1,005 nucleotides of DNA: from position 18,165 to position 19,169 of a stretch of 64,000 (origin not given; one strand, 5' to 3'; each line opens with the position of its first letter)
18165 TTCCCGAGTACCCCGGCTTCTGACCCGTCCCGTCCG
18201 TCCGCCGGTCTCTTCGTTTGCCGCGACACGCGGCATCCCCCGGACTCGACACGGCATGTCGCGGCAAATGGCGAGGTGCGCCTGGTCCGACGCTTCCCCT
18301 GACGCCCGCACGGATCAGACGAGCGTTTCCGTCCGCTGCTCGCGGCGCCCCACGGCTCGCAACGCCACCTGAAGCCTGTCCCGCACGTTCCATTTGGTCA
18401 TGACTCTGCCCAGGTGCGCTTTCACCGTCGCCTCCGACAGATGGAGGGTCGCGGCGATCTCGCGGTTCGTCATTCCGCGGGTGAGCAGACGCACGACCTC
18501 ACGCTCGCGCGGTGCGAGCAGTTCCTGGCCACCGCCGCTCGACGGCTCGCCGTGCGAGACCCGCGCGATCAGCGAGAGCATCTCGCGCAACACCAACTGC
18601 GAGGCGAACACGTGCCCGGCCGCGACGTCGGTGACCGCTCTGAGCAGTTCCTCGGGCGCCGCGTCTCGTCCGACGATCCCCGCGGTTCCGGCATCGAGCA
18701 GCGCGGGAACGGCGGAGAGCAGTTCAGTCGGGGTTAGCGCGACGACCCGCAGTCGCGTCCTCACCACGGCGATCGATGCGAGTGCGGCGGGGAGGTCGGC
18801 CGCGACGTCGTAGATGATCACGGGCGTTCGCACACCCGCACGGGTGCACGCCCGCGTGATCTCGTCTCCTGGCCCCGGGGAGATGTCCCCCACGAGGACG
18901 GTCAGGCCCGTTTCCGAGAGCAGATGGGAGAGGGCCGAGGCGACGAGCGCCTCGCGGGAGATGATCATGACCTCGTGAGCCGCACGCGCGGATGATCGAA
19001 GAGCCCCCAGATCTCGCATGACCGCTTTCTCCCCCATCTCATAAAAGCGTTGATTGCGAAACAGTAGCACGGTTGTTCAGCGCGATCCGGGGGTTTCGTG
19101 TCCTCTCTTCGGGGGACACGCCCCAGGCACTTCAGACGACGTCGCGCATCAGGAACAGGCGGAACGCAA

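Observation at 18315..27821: Complete daptide-type RiPP biosynthetic gene cluster: a 12-gene, translationally coupled minus-strand operon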

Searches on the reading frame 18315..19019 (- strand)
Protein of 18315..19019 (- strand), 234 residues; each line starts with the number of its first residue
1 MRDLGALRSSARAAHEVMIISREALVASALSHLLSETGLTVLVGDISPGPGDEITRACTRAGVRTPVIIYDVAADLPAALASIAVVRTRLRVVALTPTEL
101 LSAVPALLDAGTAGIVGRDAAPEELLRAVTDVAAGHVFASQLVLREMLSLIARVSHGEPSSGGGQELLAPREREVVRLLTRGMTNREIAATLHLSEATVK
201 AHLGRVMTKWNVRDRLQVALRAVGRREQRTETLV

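Call 5: search_protein_families(library=ncbifam, proteins=[window:18315-19019:-], max_evalue=0.01)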
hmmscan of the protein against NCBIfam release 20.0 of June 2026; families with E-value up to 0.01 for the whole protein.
window:18315-19019:- (234 aa): 27 families (the best 25 are shown)
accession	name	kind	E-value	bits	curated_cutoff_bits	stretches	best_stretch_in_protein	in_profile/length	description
NF007708.0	PRK10403.1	equivalog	3.5e-19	69.1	343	1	14-221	6-207/215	nitrate/nitrite response regulator protein NarP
NF007935.0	PRK10651.1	equivalog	1.9e-18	66.4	250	1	15-223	7-211/216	two-component system response regulator NarL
NF011896.0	PRK15369.1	equivalog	2.9e-14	53.2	242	1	16-214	5-196/211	two component system response regulator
NF047785.1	respo_reg_MadR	equivalog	3.7e-14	52.6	300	1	106-220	94-201/209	MadR family response regulator transcription factor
TIGR03020.2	EpsA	equivalog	3.9e-13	49.6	170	1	140-221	156-244/247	XrtB/PEP-CTERM-associated transcriptional regulator EpsA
NF052445.1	RespRegMctR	equivalog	8.9e-13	48.1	300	1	79-212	62-189/205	two-component system response regulator MctR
NF007685.0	PRK10360.1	equivalog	5.9e-12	45.8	258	1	18-222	5-192/196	response regulator transcription factor UhpA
NF007505.1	PRK10100.1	equivalog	1.3e-11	44.6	250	1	121-219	102-196/204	biofilm master transcriptional regulator CsgD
NF041830.1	RR_TF_ErdR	exception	2.1e-11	43.9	390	1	91-220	79-203/213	response regulator transcription factor ErdR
NF007018.1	PRK09483.1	equivalog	5.1e-11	42.6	280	1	19-223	6-204/217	UvrY/SirA/GacA family response regulator transcription factor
NF007403.0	PRK09935.1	equivalog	1.4e-09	37.9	271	1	80-213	68-195/210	fimbria biosynthesis transcriptional regulator FimZ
NF008098.0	PRK10840.1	equivalog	7.6e-09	35.4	235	1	89-214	80-197/216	response regulator transcription factor RcsB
NF052366.1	photon_PedR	equivalog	8.9e-09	35.4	120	1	168-218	3-53/74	photosynthetic electron transport-dependent transcriptional regulator PedR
NF040749.1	tetrathio_RR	equivalog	7e-08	32.4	290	1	167-213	133-179/191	tetrathionate respiration response regulator TtrR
TIGR03541.1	reg_near_HchA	equivalog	6.8e-07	29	215.6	1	138-221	144-225/232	PA1136 family autoinducer-binding transcriptional regulator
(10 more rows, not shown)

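Call 6: search_protein_families(library=pfam, proteins=[window:18315-19019:-], max_evalue=0.01)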
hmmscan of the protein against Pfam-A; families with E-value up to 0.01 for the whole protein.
window:18315-19019:- (234 aa): 9 families
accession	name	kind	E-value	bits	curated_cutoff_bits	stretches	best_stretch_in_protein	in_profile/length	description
PF00196.25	GerE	-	1.1e-17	63.8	23.5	1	167-221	2-56/57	Bacterial regulatory proteins, luxR family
PF08281.18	Sigma70_r4_2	-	2.8e-08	33.7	25.7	1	168-208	11-52/54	Sigma-70, region 4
PF04545.22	Sigma70_r4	-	4.3e-05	23.4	24.1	1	168-209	5-47/50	Sigma-70, region 4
PF13412.12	HTH_24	-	0.0003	20.7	21.9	1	182-205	17-40/48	Winged helix-turn-helix DNA-binding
PF14493.12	HTH_40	-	0.0018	18.9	27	1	174-209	4-39/89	Helix-turn-helix domain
PF13384.12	HTH_23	-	0.003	17.8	24.6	1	174-200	9-35/50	Homeodomain-like domain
PF21476.4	PF0610-like_N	-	0.0063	17.2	33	0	173-205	5-37/50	PF0610-like, N-terminal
PF20432.4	Xre-like-HTH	-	0.0064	17.2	25.8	0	175-200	15-41/63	Antitoxin Xre-like helix-turn-helix domain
PF13518.12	HTH_28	-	0.0086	16.6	25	0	174-202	4-32/52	Helix-turn-helix domain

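Call 79: find_homologous_proteins(query=window:18315-19019:-, max_evalue=1e-10)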
Query window:18315-19019:- (234 aa): 1215 proteins with E <= 1e-10 among 8000 candidates; the best 120 are listed.
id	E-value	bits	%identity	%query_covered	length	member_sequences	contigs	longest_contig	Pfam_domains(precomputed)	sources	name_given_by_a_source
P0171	1.7e-132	457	98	100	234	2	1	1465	PF00196.26,PF08281.19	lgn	-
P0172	8.4e-64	233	63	88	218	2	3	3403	PF00196.26,PF08281.19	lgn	-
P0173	1.0e-55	207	55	92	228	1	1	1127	PF00196.26,PF08281.19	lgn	-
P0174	3.1e-55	205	55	91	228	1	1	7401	PF00196.26,PF08281.19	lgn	-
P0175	4.0e-53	198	55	73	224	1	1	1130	PF00196.26,PF04545.23,PF08281.19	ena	-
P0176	2.1e-51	193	59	73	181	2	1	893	PF00196.26,PF08281.19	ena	-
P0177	1.6e-48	183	53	92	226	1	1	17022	PF00196.26,PF08281.19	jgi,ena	-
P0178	1.6e-48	183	50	89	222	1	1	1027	PF00196.26,PF08281.19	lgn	-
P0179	4.2e-48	182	51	92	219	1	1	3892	PF00196.26,PF08281.19,PF00072.31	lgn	-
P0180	6.9e-48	181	52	90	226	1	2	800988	PF00196.26,PF08281.19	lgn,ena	-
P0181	2.2e-46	176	56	72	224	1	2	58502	PF00196.26,PF08281.19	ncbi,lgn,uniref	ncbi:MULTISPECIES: LuxR C-terminal-related transcriptional regulator [Bacteria]|uniref:response regu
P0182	1.1e-45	174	51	89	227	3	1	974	PF00196.26,PF08281.19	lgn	-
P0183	4.4e-45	172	50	91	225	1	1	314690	PF00196.26,PF08281.19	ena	-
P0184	1.5e-44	170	53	73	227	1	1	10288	PF00196.26,PF04545.23,PF08281.19,PF00072.31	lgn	-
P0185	1.1e-42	164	49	89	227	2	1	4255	PF00196.26,PF04545.23,PF08281.19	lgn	-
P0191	1.3e-40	157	49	89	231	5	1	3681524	PF00196.26,PF04545.23,PF08281.19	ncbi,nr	ncbi:Transcriptional regulatory protein DegU [Microbacterium sp. 8M]|nr:Transcriptional regulatory p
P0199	1.4e-29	121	42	89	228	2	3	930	PF00196.26,PF08281.19,PF00072.31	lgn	-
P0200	2.5e-26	111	40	84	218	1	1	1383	PF00196.26,PF08281.19,PF00072.31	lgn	-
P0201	3.3e-22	97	38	90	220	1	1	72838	PF00196.26,PF04545.23,PF08281.19,PF00072.31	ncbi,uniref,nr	ncbi:DNA-binding response regulator [Kitasatospora xanthocidica]|uniref:response regulator transcrip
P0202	6.8e-22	96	38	90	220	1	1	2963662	PF00196.26,PF04545.23,PF08281.19,PF00072.31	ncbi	ncbi:response regulator transcription factor [Kitasatospora sp. Ki12]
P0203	6.3e-21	93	35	86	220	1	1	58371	PF00196.26,PF04545.23,PF08281.19,PF00072.31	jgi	jgi:DNA-binding NarL/FixJ family response regulator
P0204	1.8e-20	92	36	88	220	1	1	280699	PF00196.26,PF08281.19,PF00072.31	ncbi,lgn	ncbi:response regulator [Streptomyces sp. NPDC001251]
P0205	2.1e-20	91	37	90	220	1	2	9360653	PF00196.26,PF04545.23,PF08281.19,PF00072.31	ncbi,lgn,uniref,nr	ncbi:response regulator transcription factor [Actinosynnema sp. NPDC047251]|uniref:Two-component sys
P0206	2.3e-20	91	43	62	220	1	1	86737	PF00196.26,PF04545.23,PF08281.19,PF00072.31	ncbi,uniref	ncbi:response regulator transcription factor [Kitasatospora indigofera]|uniref:response regulator tr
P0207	3.2e-20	91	41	73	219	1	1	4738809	PF00196.26,PF04545.23,PF08281.19,PF00072.31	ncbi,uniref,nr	ncbi:response regulator [Hoyosella subflava]|uniref:Putative NarL family two-component response regu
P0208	6.5e-20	90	45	54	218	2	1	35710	PF00196.26,PF04545.23,PF08281.19,PF00072.31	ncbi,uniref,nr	ncbi:putative NarL family two-component response regulator [Rhodococcus sp. AW25M09]|uniref:response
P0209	7.2e-20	90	36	88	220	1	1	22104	PF00196.26,PF08281.19,PF00072.31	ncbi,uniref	ncbi:response regulator transcription factor [Streptomyces sp. NPDC048491]|uniref:response regulator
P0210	9.7e-20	89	36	88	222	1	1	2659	PF00196.26,PF04545.23,PF08281.19,PF00072.31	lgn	-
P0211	1.8e-19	88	40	54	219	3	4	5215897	PF13384.13,PF00196.26,PF04545.23,PF08281.19,PF00072.31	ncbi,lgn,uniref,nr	ncbi:response regulator [Prauserella rugosa]|uniref:DNA-binding NarL/FixJ family response regulator 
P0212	2.3e-19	88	42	56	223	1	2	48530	PF00196.26,PF08281.19,PF00072.31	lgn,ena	-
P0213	3.0e-19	88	42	60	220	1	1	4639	PF00196.26,PF08281.19,PF00072.31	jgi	jgi:DNA-binding NarL/FixJ family response regulator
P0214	3.2e-19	87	38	70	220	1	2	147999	PF00196.26,PF08281.19,PF00072.31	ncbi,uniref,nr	ncbi:response regulator [Streptosporangium carneum]|uniref:DNA-binding response regulator n=1 Tax=St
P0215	3.7e-19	87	36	86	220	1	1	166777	PF00196.26,PF04545.23,PF08281.19,PF00072.31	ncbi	-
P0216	4.6e-19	87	36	88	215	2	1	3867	PF13936.13,PF00196.26,PF04545.23,PF08281.19,PF00072.31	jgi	jgi:DNA-binding NarL/FixJ family response regulator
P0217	5.0e-19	87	36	88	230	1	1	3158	PF00196.26,PF04545.23,PF08281.19,PF00072.31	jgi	jgi:DNA-binding NarL/FixJ family response regulator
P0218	5.6e-19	87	34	86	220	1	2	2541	PF00196.26,PF04545.23,PF08281.19,PF00072.31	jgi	-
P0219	7.8e-19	86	40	54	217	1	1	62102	PF00196.26,PF04545.23,PF08281.19,PF00072.31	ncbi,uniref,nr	ncbi:DNA-binding response regulator [Saccharomonospora sp. CUA-673]|uniref:response regulator n=1 Ta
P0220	9.5e-19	86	35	88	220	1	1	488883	PF00196.26,PF08281.19,PF00072.31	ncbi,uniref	ncbi:response regulator [Streptomyces sp. NPDC007172]|uniref:response regulator n=1 Tax=Streptomyces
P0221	9.8e-19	86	36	88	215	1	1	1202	PF13936.13,PF00196.26,PF04545.23,PF08281.19,PF00072.31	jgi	jgi:DNA-binding NarL/FixJ family response regulator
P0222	1.1e-18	86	37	74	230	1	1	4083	PF00196.26,PF04545.23,PF08281.19,PF00072.31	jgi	jgi:DNA-binding NarL/FixJ family response regulator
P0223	1.2e-18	86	45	54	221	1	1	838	PF00196.26,PF04545.23,PF08281.19,PF00072.31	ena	-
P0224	1.3e-18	85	34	88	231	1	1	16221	PF13936.13,PF00196.26,PF04545.23,PF08281.19,PF00072.31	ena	-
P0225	1.4e-18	85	37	90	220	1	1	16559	PF00196.26,PF08281.19,PF00072.31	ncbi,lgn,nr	ncbi:MAG TPA: response regulator transcription factor [Streptomyces sp.]|nr:response regulator trans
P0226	1.5e-18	85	35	88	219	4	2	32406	PF00196.26,PF04545.23,PF08281.19,PF00072.31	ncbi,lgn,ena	-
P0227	2.1e-18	85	40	54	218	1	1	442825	PF00196.26,PF04545.23,PF08281.19,PF00072.31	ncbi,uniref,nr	ncbi:response regulator [Amycolatopsis anabasis]|uniref:response regulator n=1 Tax=Amycolatopsis ana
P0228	2.2e-18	85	40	54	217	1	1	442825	PF00196.26,PF04545.23,PF08281.19,PF00072.31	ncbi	-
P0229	3.0e-18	84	45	54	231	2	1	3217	PF13936.13,PF00196.26,PF04545.23,PF08281.19,PF00072.31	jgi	jgi:DNA-binding NarL/FixJ family response regulator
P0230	3.3e-18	84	41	54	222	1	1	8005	PF00196.26,PF04545.23,PF08281.19,PF00072.31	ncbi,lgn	-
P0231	3.5e-18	84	36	90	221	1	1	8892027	PF00196.26,PF04545.23,PF08281.19,PF00072.31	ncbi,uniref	ncbi:response regulator [Streptomyces sp. R44]|uniref:Response regulator n=1 Tax=Streptomyces sp. R4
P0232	3.7e-18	84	40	54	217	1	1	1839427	PF00196.26,PF08281.19,PF00072.31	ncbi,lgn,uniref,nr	ncbi:DNA-binding NarL/FixJ family response regulator [Prauserella isguenensis]|uniref:DNA-binding Na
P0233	3.9e-18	84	34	88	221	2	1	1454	PF00196.26,PF04545.23,PF08281.19,PF00072.31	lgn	-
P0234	4.1e-18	84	35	88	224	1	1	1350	PF00196.26,PF04545.23,PF08281.19,PF00072.31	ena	-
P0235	4.4e-18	84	36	90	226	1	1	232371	PF00196.26,PF04545.23,PF08281.19,PF00072.31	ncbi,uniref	ncbi:response regulator [Streptomyces sp. NPDC059708]|uniref:response regulator n=1 Tax=Streptomyces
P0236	4.6e-18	84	45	54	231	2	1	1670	PF13936.13,PF00196.26,PF04545.23,PF08281.19,PF00072.31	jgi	jgi:DNA-binding NarL/FixJ family response regulator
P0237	4.7e-18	84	35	88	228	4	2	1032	PF00196.26,PF04545.23,PF08281.19,PF00072.31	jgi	jgi:DNA-binding NarL/FixJ family response regulator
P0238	5.3e-18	83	40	54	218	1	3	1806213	PF00196.26,PF04545.23,PF08281.19,PF00072.31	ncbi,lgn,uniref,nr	ncbi:response regulator transcription factor [Amycolatopsis rubida]|uniref:Response regulator transc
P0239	5.4e-18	83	41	54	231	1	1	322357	PF13384.13,PF00196.26,PF08281.19,PF00072.31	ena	-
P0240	5.7e-18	83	34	88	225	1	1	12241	PF00196.26,PF04545.23,PF08281.19,PF00072.31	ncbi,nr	ncbi:MAG TPA: response regulator transcription factor [Solirubrobacteraceae bacterium]|nr:response r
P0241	5.8e-18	83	45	54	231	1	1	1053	PF13936.13,PF00196.26,PF04545.23,PF08281.19,PF00072.31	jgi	jgi:DNA-binding NarL/FixJ family response regulator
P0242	5.8e-18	83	44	54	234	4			PF00196.26,PF04545.23,PF08281.19,PF00072.31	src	-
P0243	6.3e-18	83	42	56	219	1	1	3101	PF00196.26,PF08281.19,PF00072.31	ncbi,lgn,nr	ncbi:MAG TPA: response regulator transcription factor [Intrasporangium sp.]|nr:response regulator tr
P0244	6.5e-18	83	38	86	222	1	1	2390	PF00196.26,PF08281.19,PF00072.31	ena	-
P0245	7.0e-18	83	37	88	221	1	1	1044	PF00196.26,PF08281.19,PF00072.31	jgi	-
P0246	7.0e-18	83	41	54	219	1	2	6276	PF00196.26,PF08281.19,PF00072.31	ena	-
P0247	7.4e-18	83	43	54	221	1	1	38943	PF13936.13,PF00196.26,PF04545.23,PF08281.19,PF00072.31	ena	-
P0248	7.4e-18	83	43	56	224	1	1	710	PF00196.26,PF08281.19,PF00072.31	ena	-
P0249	7.5e-18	83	45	54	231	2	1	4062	PF13936.13,PF00196.26,PF04545.23,PF08281.19,PF00072.31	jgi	jgi:DNA-binding NarL/FixJ family response regulator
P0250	7.7e-18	83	33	88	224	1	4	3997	PF00196.26,PF04545.23,PF08281.19,PF00072.31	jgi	jgi:RNA polymerase sigma factor (sigma-70 family)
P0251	8.7e-18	83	44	56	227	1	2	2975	PF00196.26,PF08281.19,PF00072.31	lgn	-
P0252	8.7e-18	83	33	88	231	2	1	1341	PF00196.26,PF04545.23,PF08281.19,PF00072.31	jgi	jgi:DNA-binding NarL/FixJ family response regulator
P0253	9.2e-18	83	34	88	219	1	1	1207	PF00196.26,PF04545.23,PF08281.19,PF00072.31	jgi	jgi:DNA-binding NarL/FixJ family response regulator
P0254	9.7e-18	83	39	54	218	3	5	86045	PF00196.26,PF08281.19,PF00072.31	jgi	jgi:DNA-binding NarL/FixJ family response regulator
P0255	1.0e-17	83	41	56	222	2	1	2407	PF00196.26,PF08281.19,PF00072.31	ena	-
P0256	1.0e-17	83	33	86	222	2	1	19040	PF00196.26,PF04545.23,PF08281.19,PF00072.31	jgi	jgi:DNA-binding NarL/FixJ family response regulator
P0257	1.1e-17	82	33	94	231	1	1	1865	PF00196.26,PF04545.23,PF08281.19,PF00072.31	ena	-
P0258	1.1e-17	82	44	54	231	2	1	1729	PF13936.13,PF00196.26,PF04545.23,PF08281.19,PF00072.31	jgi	jgi:RNA polymerase sigma factor (sigma-70 family)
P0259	1.2e-17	82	33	85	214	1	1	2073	PF00196.26,PF00072.31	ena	-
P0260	1.2e-17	82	42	58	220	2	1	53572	PF00196.26,PF08281.19,PF00072.31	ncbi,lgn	ncbi:response regulator [Kitasatospora sp. NPDC002543]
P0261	1.3e-17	82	42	65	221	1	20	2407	PF00196.26,PF08281.19,PF00072.31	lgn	-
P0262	1.3e-17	82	39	58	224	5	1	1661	PF00196.26,PF08281.19,PF00072.31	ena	-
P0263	1.5e-17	82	42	45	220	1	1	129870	PF00196.26,PF04545.23,PF08281.19,PF00072.31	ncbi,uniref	ncbi:response regulator [Catenulispora yoronensis]|uniref:Response regulator n=1 Tax=Catenulispora y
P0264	1.6e-17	82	36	68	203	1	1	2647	PF00196.26,PF04545.23,PF08281.19,PF00072.31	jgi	jgi:RNA polymerase sigma factor (sigma-70 family)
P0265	2.1e-17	82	45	54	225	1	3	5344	PF00196.26,PF04545.23,PF08281.19,PF00072.31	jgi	jgi:DNA-binding NarL/FixJ family response regulator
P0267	2.1e-17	82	33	88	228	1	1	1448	PF13936.13,PF00196.26,PF04545.23,PF08281.19,PF00072.31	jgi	-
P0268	2.1e-17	82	41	54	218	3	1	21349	PF00196.26,PF04545.23,PF08281.19,PF00072.31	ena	-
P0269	2.2e-17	81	33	88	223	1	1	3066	PF00196.26,PF04545.23,PF08281.19,PF00072.31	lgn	-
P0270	2.3e-17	81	35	86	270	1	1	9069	PF00196.26,PF04545.23,PF08281.19,PF00072.31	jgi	jgi:DNA-binding NarL/FixJ family response regulator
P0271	2.3e-17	81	38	67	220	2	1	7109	PF00196.26,PF04545.23,PF08281.19,PF00072.31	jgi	jgi:DNA-binding NarL/FixJ family response regulator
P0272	2.4e-17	81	40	58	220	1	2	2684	PF00196.26,PF08281.19,PF00072.31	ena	-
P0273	2.8e-17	81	40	56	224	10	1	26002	PF00196.26,PF08281.19,PF00072.31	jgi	jgi:DNA-binding NarL/FixJ family response regulator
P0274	2.8e-17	81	33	88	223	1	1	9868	PF00196.26,PF04545.23,PF08281.19,PF00072.31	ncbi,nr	ncbi:MAG TPA: response regulator transcription factor [Solirubrobacteraceae bacterium]|nr:response r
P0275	3.0e-17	81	41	56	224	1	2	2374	PF00196.26,PF08281.19,PF00072.31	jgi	jgi:DNA-binding NarL/FixJ family response regulator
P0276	3.3e-17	81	42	57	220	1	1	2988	PF00196.26,PF08281.19,PF00072.31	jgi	jgi:DNA-binding NarL/FixJ family response regulator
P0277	3.5e-17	81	39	54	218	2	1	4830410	PF13384.13,PF00196.26,PF04545.23,PF08281.19,PF00072.31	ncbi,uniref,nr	ncbi:response regulator transcription factor [Amycolatopsis sp. 195334CR]|uniref:response regulator 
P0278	3.9e-17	81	37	54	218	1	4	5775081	PF00196.26,PF04545.23,PF08281.19,PF00072.31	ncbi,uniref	ncbi:response regulator [Prauserella oleivorans]|uniref:Response regulator n=1 Tax=Prauserella oleiv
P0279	3.9e-17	81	37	68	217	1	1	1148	PF00196.26,PF04545.23,PF08281.19,PF00072.31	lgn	-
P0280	4.1e-17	81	40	62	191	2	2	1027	PF00196.26,PF04545.23,PF08281.19,PF00072.31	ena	-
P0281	4.2e-17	81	39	70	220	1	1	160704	PF00196.26,PF04545.23,PF08281.19,PF00072.31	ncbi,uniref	ncbi:response regulator transcription factor [Streptomyces sp. PvR034]|uniref:response regulator tra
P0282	4.3e-17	80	33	88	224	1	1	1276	PF00196.26,PF08281.19,PF00072.31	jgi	jgi:DNA-binding NarL/FixJ family response regulator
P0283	4.5e-17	80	44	55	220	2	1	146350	PF00196.26,PF08281.19,PF00072.31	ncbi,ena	-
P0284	4.6e-17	80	33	88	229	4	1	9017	PF13936.13,PF00196.26,PF04545.23,PF08281.19,PF00072.31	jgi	jgi:DNA-binding NarL/FixJ family response regulator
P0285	4.7e-17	80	43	57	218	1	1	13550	PF00196.26,PF04545.23,PF08281.19,PF00072.31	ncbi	ncbi:MAG: response regulator [Bacillota bacterium]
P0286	4.7e-17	80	33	88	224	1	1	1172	PF00196.26,PF08281.19,PF00072.31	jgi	jgi:DNA-binding NarL/FixJ family response regulator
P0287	4.7e-17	80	40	54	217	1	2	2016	PF00196.26,PF04545.23,PF08281.19,PF00072.31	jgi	jgi:DNA-binding NarL/FixJ family response regulator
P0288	4.8e-17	80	40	58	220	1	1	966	PF00196.26,PF08281.19,PF00072.31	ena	-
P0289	5.0e-17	80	37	68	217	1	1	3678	PF00196.26,PF04545.23,PF08281.19,PF00072.31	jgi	jgi:DNA-binding NarL/FixJ family response regulator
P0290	5.2e-17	80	32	86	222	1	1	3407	PF00196.26,PF08281.19,PF00072.31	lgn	-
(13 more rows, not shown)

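Call 80: find_encoding_contigs(protein=P0181, flank=10000, max_places=1)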
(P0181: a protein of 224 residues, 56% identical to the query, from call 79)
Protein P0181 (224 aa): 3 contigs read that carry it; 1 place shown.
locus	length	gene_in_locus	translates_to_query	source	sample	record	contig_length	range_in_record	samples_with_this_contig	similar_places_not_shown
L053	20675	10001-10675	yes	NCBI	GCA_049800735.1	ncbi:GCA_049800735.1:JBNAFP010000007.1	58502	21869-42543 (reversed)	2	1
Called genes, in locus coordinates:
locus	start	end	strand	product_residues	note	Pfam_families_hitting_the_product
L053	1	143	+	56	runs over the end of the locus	-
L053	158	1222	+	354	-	-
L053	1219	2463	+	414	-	PF00202:Aminotran_3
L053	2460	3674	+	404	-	PF00465:Fe-ADH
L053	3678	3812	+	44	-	-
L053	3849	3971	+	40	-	-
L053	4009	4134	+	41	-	-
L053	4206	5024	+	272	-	PF13489:Methyltransf_23 (faint), PF08241:Methyltransf_11, PF08242:Methyltransf_12 (weak), PF13649:Methyltransf_25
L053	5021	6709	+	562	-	-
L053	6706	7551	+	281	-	-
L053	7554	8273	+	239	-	PF00005:ABC_tran, PF13304:AAA_21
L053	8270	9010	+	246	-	-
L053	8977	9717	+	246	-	-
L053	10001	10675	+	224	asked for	PF00196:GerE, PF08281:Sigma70_r4_2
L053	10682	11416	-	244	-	-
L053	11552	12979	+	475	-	-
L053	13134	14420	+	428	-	PF00709:Adenylsucc_synt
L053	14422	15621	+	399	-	PF10282:Lactonase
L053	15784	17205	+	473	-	PF07992:Pyr_redox_2, PF13738:Pyr_redox_3 (weak), PF00070:Pyr_redox, PF02852:Pyr_redox_dim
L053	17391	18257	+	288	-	PF00005:ABC_tran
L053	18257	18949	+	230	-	PF00528:BPD_transp_1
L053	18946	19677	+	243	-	PF00528:BPD_transp_1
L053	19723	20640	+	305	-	PF04069:OpuAC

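Call 81: find_encoding_contigs(protein=P0177, flank=10000, max_places=1)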
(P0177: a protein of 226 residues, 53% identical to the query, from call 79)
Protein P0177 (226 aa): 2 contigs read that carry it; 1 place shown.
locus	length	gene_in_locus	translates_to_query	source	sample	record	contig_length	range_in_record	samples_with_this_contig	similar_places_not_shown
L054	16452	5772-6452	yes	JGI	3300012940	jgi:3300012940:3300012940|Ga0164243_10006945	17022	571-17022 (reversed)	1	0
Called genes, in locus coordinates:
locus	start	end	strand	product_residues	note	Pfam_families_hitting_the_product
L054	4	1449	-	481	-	PF00764:Arginosuc_synth, PF20979:Arginosuc_syn_C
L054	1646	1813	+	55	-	-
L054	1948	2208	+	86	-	-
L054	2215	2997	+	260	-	PF00005:ABC_tran, PF13304:AAA_21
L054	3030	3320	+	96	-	-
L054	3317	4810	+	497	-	-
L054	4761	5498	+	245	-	-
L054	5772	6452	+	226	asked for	PF00196:GerE, PF08281:Sigma70_r4_2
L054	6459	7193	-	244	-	-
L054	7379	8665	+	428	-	PF00709:Adenylsucc_synt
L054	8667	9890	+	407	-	PF10282:Lactonase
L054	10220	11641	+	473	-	PF07992:Pyr_redox_2, PF13738:Pyr_redox_3, PF00070:Pyr_redox, PF02852:Pyr_redox_dim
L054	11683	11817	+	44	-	-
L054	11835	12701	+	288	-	PF00005:ABC_tran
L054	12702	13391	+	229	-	PF00528:BPD_transp_1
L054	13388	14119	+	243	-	PF00528:BPD_transp_1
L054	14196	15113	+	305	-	PF04069:OpuAC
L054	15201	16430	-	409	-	PF01594:AI-2E_transport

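Call 82: find_encoding_contigs(protein=P0191, flank=10000, max_places=1)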
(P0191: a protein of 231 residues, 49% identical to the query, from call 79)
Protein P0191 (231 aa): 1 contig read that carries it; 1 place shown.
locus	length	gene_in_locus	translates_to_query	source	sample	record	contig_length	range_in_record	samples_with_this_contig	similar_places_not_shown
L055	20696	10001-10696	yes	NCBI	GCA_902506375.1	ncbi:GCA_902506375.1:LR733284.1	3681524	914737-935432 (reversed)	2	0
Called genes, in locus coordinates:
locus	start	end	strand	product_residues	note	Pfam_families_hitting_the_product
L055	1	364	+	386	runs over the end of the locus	PF00331:Glyco_hydro_10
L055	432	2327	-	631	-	PF12698:ABC2_membrane_3, PF01061:ABC2_membrane (weak)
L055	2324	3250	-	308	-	-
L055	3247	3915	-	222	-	PF00440:TetR_N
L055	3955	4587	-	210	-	PF16264:SatD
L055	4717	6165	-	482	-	PF00764:Arginosuc_synth, PF20979:Arginosuc_syn_C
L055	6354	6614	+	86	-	-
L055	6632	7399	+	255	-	PF00005:ABC_tran, PF13304:AAA_21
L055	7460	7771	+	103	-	-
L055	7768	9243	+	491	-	-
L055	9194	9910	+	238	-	-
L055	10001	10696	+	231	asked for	PF08281:Sigma70_r4_2, PF00196:GerE, PF04545:Sigma70_r4 (weak)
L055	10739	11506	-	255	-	-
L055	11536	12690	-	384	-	-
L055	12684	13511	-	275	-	-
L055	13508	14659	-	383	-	PF13519:VWA_2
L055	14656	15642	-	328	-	PF00092:VWA (weak), PF13519:VWA_2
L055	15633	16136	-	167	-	-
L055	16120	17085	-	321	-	PF01882:DUF58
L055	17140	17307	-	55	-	-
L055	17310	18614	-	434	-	PF20030:bpMoxR, PF07726:AAA_3, PF07728:AAA_5, PF17863:AAA_lid_2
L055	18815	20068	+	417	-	PF07730:HisKA_3, PF02518:HATPase_c (weak)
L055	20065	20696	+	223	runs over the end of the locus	PF00072:Response_reg, PF08281:Sigma70_r4_2 (weak), PF00196:GerE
